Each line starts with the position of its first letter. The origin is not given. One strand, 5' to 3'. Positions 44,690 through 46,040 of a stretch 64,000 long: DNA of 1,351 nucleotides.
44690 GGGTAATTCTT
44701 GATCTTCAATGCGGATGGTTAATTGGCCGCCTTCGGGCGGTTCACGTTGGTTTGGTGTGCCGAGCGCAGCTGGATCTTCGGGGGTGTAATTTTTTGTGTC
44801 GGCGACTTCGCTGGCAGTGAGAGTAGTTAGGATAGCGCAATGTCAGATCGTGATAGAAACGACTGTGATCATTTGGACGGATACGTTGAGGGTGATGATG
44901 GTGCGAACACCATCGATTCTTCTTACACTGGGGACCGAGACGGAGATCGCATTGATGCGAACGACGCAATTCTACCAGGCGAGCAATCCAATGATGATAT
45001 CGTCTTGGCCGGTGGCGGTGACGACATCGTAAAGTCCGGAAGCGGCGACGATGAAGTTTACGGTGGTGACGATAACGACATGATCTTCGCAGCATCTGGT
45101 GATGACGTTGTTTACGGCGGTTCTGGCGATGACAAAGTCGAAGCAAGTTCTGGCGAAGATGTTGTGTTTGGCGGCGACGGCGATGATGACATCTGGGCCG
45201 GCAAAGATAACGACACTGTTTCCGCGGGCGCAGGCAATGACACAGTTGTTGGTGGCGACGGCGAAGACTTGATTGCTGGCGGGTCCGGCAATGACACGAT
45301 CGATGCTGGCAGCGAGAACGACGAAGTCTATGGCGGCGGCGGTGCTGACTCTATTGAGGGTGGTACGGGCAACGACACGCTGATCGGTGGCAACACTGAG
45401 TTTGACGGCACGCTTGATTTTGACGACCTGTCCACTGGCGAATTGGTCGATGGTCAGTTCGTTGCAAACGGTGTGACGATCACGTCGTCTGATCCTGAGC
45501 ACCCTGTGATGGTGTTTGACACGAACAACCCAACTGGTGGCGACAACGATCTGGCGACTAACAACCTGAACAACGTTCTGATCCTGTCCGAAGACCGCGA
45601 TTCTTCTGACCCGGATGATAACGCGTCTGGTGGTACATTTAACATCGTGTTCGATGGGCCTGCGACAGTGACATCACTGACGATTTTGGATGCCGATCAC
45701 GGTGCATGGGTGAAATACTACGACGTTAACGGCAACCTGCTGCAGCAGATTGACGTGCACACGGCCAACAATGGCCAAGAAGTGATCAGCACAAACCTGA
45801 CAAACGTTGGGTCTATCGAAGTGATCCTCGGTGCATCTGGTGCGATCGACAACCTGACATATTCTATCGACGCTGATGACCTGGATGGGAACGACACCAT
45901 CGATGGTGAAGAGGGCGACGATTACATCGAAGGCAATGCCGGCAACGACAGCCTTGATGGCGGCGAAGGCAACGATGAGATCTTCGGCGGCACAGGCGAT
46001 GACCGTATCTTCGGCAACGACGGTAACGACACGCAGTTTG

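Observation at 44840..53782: Giant self-processing adhesin candidate: RTX / beta-domain / RTX / 12 Ig repeats / RTX / Hint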

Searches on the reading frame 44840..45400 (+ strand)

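Call 61: search_protein_families(library=pfam, proteins=[window:44840-45400:+], max_evalue=5)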
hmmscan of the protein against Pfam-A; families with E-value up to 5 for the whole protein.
window:44840-45400:+ (187 aa): 1 family
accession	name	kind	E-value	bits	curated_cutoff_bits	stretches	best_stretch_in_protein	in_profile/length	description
PF00353.25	HemolysinCabind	-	2.1e-44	149.4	23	8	103-136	3-36/36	RTX calcium-binding nonapeptide repeat (4 copies)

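Call 90: search_protein_families(library=ncbifam, proteins=[window:44840-45400:+], max_evalue=0.1)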
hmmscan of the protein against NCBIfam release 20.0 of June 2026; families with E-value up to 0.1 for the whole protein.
window:44840-45400:+ (187 aa): 6 families
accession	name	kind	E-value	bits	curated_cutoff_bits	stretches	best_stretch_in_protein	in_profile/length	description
NF033943.0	RTX_toxin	subfamily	1.8e-19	69.4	1000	2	52-161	687-797/930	RTX family hemolysin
NF046115.1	Ca_rpt_SMc04171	equivalog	1e-18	67.8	625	2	41-122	258-338/574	SMc04171 family calcium-binding repeat protein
NF033203.1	entero_EhxA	exception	1e-13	50.4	2000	2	68-184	709-825/997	enterohemolysin EhxA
NF053766.1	ZapA_metallo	exception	2.2e-12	46.8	940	3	129-182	335-388/483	ZapA family metalloprotease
NF035945.1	Zn_serralysin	subfamily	1.7e-10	40.7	500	2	124-182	310-368/462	serralysin family metalloprotease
NF050046.1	PueAB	exception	6.2e-09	34.8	670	3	128-181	364-417/616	polyurethane esterase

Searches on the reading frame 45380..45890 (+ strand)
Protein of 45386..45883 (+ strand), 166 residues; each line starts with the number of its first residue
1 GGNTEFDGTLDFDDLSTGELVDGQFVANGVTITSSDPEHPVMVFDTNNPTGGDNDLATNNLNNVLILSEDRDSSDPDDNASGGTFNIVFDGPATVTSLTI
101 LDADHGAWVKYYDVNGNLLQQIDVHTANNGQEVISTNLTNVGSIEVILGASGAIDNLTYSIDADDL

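Call 23: search_solved_structures(query=window:45380-45890:+, max_evalue=10, show_alignments=1)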
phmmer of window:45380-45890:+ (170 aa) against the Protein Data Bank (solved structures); distinct sequences matched with E-value up to 10: 9.
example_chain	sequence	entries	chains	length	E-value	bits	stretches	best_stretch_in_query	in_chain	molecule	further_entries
7bid_A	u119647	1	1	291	0.0023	21.4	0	100-130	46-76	v31WRAP-T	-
2ymu_A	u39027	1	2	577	0.0035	20.8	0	100-130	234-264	WD-40 REPEAT PROTEIN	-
7bie_A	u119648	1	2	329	0.004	20.6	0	100-130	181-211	nvWRAP-T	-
7bif_A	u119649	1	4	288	0.0055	20.2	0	100-130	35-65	v22WRAP-T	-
7big_A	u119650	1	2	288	0.0056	20.1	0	100-130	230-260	v13WRAP-T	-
6r60_A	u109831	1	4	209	0.027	17.9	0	100-130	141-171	WD-40 repeat protein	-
6r5y_A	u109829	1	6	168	0.063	16.7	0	100-130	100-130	WD-40 repeat protein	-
6r5z_A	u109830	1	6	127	0.33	14.4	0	99-130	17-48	9-bladed beta-propeller formed by three 3-bladed fragments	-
7jmt_A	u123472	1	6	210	0.51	13.8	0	108-156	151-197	BCL-2 protein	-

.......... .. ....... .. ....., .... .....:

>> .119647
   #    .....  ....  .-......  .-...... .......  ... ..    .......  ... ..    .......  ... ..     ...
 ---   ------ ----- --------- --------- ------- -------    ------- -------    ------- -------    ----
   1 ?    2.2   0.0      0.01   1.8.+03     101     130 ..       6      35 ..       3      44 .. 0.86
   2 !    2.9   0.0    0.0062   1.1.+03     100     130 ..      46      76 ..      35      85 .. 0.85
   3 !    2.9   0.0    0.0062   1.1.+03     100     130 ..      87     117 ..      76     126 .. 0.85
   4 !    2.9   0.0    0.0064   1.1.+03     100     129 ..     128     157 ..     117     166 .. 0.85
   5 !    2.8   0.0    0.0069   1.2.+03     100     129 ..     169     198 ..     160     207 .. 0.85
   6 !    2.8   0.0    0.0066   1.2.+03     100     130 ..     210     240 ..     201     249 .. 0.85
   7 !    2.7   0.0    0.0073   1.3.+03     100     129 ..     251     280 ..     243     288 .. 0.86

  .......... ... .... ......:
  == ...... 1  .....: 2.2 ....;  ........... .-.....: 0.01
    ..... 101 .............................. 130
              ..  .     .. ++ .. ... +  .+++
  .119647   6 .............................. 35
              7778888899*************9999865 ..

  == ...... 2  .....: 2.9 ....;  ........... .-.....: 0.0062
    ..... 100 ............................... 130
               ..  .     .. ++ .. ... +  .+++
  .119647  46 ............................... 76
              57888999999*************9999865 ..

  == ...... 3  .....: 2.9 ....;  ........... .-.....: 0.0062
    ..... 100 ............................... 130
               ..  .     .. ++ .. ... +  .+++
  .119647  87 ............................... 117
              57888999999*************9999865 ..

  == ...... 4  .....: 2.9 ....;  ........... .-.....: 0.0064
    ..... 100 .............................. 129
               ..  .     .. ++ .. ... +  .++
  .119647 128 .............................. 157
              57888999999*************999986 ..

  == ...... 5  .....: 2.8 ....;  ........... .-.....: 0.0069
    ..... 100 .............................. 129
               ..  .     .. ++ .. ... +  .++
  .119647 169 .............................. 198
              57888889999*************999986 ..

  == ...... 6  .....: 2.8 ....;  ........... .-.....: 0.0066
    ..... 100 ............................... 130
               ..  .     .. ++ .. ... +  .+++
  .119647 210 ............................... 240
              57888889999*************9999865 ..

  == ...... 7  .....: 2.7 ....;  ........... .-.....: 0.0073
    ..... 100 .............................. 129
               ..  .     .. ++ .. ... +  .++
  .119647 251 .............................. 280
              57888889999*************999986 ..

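Call 57: search_protein_representatives(protein=window:45386-45883:+)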
Query: 166 residues. Proteins with E-value up to 0.001 (for the whole library): 1548; up to 1e-10: 719; up to 1e-30: 86. The best 150 are listed.
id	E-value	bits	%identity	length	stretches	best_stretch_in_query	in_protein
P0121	4.1e-83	293.7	56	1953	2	1-163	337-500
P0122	2.6e-77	274.9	54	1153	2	9-164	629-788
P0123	3.8e-64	232.1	42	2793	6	59-160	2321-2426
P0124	7.5e-60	218.1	68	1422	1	1-164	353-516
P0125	4.2e-56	205.9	44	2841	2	14-160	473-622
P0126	9.5e-55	201.5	42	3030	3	13-164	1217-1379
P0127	1.2e-54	201.2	64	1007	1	6-160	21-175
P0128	2.2e-52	193.8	64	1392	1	9-160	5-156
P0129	1.7e-51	190.9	59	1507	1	1-164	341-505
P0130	5.5e-51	189.3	46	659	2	10-160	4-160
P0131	3.5e-50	186.7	41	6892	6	60-159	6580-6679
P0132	2.3e-49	184.0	47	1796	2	40-159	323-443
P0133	3.6e-48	180.1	43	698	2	8-160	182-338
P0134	1.3e-47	178.3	58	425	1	4-166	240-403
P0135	1.7e-46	174.7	59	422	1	9-160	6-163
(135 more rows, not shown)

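Call 61: search_protein_families(library=pfam, proteins=[window:45386-45883:+], max_evalue=5)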
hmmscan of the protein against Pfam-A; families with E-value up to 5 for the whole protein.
window:45386-45883:+ (166 aa): 1 family
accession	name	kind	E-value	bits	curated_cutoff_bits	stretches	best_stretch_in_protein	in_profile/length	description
PF13860.13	FlgD_ig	-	0.041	14.3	27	1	80-113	9-41/79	FlgD Ig-like domain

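Call 69: predict_structure(alignment_id=A2)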
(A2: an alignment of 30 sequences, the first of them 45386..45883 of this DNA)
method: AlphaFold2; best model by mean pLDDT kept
length: 166 residues; sequences in the alignment: 30
mean_pLDDT: 95.6   pTM: 0.90
mean pLDDT of the five models: 95.6, 95.1, 94.7, 92.9, 92.6
residues with pLDDT >= 90: 154; 70-90: 9; 50-70: 2; < 50: 1
segments of 3 or more residues with pLDDT < 50: none
pLDDT, mean of each block of 10 residues (from residue 1): 81 96 95 97 97 93 97 95 98 98 98 98 97 97 98 97 90
secondary structure, 60 per line:
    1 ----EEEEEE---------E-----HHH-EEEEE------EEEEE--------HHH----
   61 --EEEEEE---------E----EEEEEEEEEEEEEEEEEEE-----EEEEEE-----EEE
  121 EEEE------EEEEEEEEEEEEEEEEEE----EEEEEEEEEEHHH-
elements in order: E5-10 E30-34 E41-45 E63-68 E83-101 E107-112 E118-124 E131-148 E153-162

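Call 72: fold_search(model_id=the predicted structure, library=pdb)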
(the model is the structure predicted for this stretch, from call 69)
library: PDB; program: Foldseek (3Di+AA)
matches with E <= 10: 1759; with E <= 0.001: 32
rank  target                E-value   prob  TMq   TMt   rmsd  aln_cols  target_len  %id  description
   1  2vm9                  9.5e-05  1.00  0.42  0.30   7.8       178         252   15  Native structure of the recombinant discoidin II of Dictyostelium discoideum at 1.75 angstrom (released 2008-07-01)
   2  2j22                  1.0e-04  1.00  0.42  0.49   7.5       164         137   12  Structure of a Streptococcus pneumoniae fucose binding module, SpX-3 (released 2006-09-06)
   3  9i2l_A                1.1e-04  1.00  0.49  0.33  10.7       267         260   11  BtuJ2 - DUF4465 domain containing protein (released 2025-03-05)
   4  2vme_C                1.1e-04  1.00  0.40  0.28   7.1       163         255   13  Structure of the wild-type discoidin II from Dictyostelium discoideum (released 2008-07-01)
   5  8wc1                  1.8e-04  1.00  0.54  0.59   5.9       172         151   14  A carbohydrate binding domain of a putative pectate lyase (released 2024-09-18)
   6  2j1r_B                2.1e-04  1.00  0.42  0.49   6.8       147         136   15  Structure of a Streptococcus pneumoniae fucose binding module (released 2006-09-06)
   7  2vme_A                2.1e-04  1.00  0.42  0.30   7.5       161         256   14  Structure of the wild-type discoidin II from Dictyostelium discoideum (released 2008-07-01)
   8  1uxx_X                2.2e-04  1.00  0.40  0.50   4.9       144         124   16  CBM6ct from Clostridium thermocellum in complex with xylopentaose (released 2004-03-11)
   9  9i2l_B                2.5e-04  1.00  0.47  0.32  11.4       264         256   14  BtuJ2 - DUF4465 domain containing protein (released 2025-03-05)
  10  2j1r_A                2.6e-04  1.00  0.37  0.43   5.3        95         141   16  Structure of a Streptococcus pneumoniae fucose binding module (released 2006-09-06)
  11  8tar_L                2.8e-04  1.00  0.39  0.36   9.5       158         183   13  APC/C-CDH1-UBE2C-Ubiquitin-CyclinB-NTD (released 2023-09-27)
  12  2yc2_A                3.3e-04  1.00  0.46  0.55   6.1       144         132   15  Intraflagellar Transport Complex 25-27 from Chlamydomonas (released 2011-03-23)
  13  4itc                  3.7e-04  1.00  0.47  0.47   6.3       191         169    9  Crystal Structure Analysis of the K1 Cleaved Adhesin domain of Lys-gingipain (Kgp) from Porphyromonas gingivalis W83 (released 2013-09-25)
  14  2j1t_A                4.2e-04  1.00  0.35  0.43   5.0        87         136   18  Structure of a Streptococcus pneumoniae fucose binding module in complex with the Lewis Y antigen (released 2006-09-06)
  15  7xyc_A                4.2e-04  0.99  0.33  0.13   6.8       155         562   13  CryoEM structure of Klebsiella phage Kp7 type II tail fiber gp52 in vitro (released 2023-06-07)
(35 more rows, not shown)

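Call 90: search_protein_families(library=ncbifam, proteins=[window:45386-45883:+], max_evalue=0.1)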
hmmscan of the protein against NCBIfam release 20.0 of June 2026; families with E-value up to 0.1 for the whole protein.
window:45386-45883:+ (166 aa): 1 family
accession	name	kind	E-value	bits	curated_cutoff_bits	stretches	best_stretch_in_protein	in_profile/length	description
NF038121.1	PEP_CTERM_LEVG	equivalog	0.0063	15.8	100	1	83-153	136-209/258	LEVG family PEP-CTERM protein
